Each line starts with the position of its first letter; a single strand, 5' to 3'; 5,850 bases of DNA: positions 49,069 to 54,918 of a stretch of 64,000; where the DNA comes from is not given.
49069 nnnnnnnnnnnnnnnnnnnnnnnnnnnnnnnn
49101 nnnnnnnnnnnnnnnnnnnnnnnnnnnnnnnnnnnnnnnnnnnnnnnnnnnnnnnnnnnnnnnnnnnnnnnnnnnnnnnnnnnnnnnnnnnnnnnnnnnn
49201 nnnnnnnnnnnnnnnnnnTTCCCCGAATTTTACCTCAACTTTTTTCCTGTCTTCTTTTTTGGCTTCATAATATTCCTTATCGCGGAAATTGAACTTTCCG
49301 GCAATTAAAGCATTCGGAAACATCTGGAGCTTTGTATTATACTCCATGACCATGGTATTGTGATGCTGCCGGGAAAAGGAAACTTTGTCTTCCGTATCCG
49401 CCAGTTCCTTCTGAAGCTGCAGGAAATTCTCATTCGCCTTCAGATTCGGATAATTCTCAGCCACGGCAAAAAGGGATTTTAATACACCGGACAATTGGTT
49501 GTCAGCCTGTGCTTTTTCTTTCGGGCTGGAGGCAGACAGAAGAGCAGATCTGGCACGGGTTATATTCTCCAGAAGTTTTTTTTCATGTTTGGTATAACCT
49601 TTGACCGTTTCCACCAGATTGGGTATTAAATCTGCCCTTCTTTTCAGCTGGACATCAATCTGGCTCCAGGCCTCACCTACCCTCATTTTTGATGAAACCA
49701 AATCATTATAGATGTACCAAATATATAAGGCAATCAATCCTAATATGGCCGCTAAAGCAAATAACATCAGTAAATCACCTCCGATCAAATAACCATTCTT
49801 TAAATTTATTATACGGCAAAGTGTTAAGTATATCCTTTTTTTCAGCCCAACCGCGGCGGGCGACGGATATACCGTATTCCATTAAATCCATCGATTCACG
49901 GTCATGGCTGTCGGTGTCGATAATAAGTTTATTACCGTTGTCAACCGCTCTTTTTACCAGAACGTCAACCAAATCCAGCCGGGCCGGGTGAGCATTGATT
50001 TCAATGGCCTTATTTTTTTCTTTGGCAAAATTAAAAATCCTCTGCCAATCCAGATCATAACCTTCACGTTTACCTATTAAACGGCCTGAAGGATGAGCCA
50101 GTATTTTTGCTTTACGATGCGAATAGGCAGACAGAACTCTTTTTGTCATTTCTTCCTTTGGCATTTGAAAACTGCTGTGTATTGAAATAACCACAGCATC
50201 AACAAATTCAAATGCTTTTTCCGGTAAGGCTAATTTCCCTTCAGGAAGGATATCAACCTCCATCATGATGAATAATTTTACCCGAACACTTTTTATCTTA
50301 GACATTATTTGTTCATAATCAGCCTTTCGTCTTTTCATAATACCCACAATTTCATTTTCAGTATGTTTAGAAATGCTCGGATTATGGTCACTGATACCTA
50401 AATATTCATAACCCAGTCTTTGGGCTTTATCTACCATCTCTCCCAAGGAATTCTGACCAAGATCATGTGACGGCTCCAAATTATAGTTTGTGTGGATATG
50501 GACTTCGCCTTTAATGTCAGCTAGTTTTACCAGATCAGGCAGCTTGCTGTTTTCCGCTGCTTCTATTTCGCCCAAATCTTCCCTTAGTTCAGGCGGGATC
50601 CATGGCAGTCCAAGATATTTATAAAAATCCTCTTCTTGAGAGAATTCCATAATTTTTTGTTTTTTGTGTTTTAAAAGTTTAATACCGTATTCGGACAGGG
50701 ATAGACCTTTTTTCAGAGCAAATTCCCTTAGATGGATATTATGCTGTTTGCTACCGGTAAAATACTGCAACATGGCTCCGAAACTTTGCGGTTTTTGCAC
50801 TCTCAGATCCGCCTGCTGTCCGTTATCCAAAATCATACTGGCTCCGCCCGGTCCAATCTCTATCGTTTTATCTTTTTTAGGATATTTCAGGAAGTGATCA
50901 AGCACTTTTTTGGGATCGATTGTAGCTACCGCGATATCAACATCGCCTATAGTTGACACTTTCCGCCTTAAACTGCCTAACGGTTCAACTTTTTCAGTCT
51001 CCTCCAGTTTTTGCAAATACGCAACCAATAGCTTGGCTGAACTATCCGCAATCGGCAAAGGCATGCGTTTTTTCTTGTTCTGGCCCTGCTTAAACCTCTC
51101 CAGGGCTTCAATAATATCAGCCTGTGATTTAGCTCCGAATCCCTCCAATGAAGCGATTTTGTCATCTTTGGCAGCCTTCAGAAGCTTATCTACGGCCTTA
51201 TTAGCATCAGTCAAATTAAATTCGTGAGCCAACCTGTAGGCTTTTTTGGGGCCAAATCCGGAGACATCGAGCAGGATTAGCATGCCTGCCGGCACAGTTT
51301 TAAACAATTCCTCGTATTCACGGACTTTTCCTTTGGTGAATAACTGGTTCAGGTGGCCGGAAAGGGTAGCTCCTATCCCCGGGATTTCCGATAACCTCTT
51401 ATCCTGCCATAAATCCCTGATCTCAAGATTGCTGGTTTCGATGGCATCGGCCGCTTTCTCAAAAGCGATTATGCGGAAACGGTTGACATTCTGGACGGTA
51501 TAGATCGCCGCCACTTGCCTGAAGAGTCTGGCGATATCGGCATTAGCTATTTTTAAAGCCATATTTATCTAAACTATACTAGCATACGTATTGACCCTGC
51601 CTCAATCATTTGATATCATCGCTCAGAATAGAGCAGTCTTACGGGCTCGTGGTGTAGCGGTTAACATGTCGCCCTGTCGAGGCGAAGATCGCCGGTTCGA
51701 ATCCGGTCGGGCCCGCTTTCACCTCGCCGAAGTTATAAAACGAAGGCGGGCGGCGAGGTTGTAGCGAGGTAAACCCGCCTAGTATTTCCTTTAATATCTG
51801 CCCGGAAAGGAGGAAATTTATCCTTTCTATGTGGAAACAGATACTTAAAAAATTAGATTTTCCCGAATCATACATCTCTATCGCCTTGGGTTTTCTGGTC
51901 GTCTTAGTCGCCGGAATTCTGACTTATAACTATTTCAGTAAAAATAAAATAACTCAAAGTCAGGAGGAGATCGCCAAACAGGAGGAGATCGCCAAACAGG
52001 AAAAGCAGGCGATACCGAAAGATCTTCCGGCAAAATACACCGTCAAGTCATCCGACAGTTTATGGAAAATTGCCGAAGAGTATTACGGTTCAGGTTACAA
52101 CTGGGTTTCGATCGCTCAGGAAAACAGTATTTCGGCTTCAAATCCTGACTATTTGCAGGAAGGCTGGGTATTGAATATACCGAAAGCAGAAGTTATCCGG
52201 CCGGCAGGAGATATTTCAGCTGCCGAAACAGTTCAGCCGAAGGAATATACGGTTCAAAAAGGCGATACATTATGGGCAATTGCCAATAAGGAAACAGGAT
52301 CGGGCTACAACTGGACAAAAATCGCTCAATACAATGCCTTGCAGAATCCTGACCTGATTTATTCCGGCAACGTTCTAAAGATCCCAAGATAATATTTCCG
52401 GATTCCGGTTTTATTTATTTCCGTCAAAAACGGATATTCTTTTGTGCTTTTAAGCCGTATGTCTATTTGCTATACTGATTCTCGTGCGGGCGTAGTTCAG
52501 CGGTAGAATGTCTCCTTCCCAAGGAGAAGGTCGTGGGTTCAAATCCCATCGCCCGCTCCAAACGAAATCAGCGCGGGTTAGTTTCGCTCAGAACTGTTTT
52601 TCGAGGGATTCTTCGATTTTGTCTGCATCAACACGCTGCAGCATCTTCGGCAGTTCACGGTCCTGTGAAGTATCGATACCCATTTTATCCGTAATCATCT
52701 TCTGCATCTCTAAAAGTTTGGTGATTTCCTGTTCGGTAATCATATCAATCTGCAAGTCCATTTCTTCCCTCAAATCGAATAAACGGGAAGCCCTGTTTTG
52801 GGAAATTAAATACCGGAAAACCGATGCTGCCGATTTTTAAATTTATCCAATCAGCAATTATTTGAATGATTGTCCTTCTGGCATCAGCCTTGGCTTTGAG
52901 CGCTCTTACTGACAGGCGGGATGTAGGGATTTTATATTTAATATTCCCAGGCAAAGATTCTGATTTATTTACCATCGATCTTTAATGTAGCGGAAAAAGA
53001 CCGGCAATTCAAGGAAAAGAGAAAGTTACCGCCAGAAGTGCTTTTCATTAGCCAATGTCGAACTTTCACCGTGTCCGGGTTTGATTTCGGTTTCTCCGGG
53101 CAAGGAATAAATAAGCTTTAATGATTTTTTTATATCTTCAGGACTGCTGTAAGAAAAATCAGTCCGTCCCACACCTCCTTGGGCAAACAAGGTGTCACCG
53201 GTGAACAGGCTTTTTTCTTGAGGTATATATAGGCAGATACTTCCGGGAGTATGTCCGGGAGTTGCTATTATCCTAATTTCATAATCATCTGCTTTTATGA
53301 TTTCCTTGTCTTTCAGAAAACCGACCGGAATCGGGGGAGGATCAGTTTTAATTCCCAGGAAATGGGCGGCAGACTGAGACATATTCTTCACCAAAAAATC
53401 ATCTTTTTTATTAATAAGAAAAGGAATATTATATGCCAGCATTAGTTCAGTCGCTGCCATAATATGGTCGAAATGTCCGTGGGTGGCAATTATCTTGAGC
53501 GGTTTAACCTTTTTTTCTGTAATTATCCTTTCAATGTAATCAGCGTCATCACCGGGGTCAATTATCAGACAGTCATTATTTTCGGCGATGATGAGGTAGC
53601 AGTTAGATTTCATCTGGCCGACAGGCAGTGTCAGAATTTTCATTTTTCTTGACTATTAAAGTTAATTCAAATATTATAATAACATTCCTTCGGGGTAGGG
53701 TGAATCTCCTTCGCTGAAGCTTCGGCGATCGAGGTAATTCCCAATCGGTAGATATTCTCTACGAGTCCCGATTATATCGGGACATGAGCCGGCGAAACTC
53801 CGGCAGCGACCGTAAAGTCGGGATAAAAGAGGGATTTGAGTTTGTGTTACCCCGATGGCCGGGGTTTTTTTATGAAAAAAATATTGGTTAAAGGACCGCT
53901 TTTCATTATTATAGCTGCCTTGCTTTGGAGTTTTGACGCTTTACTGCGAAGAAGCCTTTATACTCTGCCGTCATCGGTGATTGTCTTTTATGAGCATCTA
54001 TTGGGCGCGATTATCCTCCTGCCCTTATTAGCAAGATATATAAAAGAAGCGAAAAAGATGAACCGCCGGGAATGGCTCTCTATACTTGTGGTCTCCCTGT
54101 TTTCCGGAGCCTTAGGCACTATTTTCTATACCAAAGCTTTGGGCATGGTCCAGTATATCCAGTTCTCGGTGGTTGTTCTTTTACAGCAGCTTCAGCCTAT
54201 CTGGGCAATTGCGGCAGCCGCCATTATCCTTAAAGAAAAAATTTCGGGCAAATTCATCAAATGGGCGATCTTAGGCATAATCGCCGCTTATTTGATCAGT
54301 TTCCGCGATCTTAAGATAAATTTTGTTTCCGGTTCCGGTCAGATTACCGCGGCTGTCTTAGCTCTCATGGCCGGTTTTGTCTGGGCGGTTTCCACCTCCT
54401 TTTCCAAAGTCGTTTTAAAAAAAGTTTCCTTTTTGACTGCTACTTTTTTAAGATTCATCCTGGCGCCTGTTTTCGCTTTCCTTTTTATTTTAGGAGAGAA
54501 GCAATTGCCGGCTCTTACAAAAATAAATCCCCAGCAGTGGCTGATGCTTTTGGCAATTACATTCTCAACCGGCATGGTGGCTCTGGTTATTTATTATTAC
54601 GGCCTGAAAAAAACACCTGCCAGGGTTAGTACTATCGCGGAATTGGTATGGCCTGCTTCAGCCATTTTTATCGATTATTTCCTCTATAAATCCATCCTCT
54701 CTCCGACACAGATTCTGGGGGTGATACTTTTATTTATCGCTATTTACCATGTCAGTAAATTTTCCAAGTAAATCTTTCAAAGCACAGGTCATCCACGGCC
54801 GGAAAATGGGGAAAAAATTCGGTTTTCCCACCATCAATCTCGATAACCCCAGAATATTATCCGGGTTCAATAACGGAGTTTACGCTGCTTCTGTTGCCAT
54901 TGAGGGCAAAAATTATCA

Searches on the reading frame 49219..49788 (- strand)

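Call 65: search_protein_families(library=pfam, proteins=[window:49219-49788:-], max_evalue=0.0001)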
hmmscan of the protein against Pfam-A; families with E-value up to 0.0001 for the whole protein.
window:49219-49788:- (190 aa): 1 family
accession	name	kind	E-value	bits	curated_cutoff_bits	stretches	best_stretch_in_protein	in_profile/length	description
PF04011.17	LemA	-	1.2e-60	204.1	26.2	1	40-188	1-149/149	LemA family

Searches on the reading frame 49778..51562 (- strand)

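Call 65: search_protein_families(library=pfam, proteins=[window:49778-51562:-], max_evalue=0.0001)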
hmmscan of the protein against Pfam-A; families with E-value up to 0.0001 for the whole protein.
window:49778-51562:- (595 aa): 4 families
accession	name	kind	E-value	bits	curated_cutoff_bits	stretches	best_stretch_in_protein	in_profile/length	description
PF14791.11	DNA_pol_B_thumb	-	3.4e-24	84.9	25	1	265-328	2-63/63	DNA polymerase beta thumb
PF14716.13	HHH_8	-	4.6e-13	49.8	30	1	6-79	2-72/73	Helix-hairpin-helix domain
PF02811.25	PHP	-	9.5e-13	49.2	26.4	1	354-525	2-164/164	PHP domain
PF14520.12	HHH_5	-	2.1e-07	31.8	27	1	96-155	3-56/57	Helix-hairpin-helix domain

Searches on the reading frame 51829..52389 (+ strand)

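Call 65: search_protein_families(library=pfam, proteins=[window:51829-52389:+], max_evalue=0.0001)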
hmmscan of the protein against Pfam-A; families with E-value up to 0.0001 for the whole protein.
window:51829-52389:+ (187 aa): 1 family
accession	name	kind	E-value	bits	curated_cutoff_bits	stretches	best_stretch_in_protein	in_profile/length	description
PF01476.26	LysM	-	4.3e-25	87.8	20.9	2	140-186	1-43/43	LysM domain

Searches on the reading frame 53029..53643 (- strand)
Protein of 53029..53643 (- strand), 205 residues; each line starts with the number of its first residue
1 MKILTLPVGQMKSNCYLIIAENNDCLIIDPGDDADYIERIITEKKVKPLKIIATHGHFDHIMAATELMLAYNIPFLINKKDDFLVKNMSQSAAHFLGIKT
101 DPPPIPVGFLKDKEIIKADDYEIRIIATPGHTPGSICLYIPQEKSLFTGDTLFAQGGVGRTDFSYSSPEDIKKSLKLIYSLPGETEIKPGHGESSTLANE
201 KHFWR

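Call 66: search_protein_families(library=pfam, proteins=[window:53029-53643:-], max_evalue=0.0001)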
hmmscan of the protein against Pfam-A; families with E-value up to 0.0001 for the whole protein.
window:53029-53643:- (205 aa): 2 families
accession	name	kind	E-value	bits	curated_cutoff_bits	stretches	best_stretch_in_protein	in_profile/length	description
PF00753.33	Lactamase_B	-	6.7e-27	95.1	22.7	1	11-175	4-181/196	Metallo-beta-lactamase superfamily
PF19583.5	ODP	-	1.8e-08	34.9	27.2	1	12-154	2-139/194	ODP family beta lactamase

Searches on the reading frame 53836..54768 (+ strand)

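Call 66: search_protein_families(library=pfam, proteins=[window:53836-54768:+], max_evalue=0.0001)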
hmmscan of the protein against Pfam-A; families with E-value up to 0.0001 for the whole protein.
window:53836-54768:+ (311 aa): 1 family
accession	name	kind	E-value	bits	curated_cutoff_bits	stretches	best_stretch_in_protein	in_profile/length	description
PF00892.27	EamA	-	2.8e-38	131.7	28.2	2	172-306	3-133/135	EamA-like transporter family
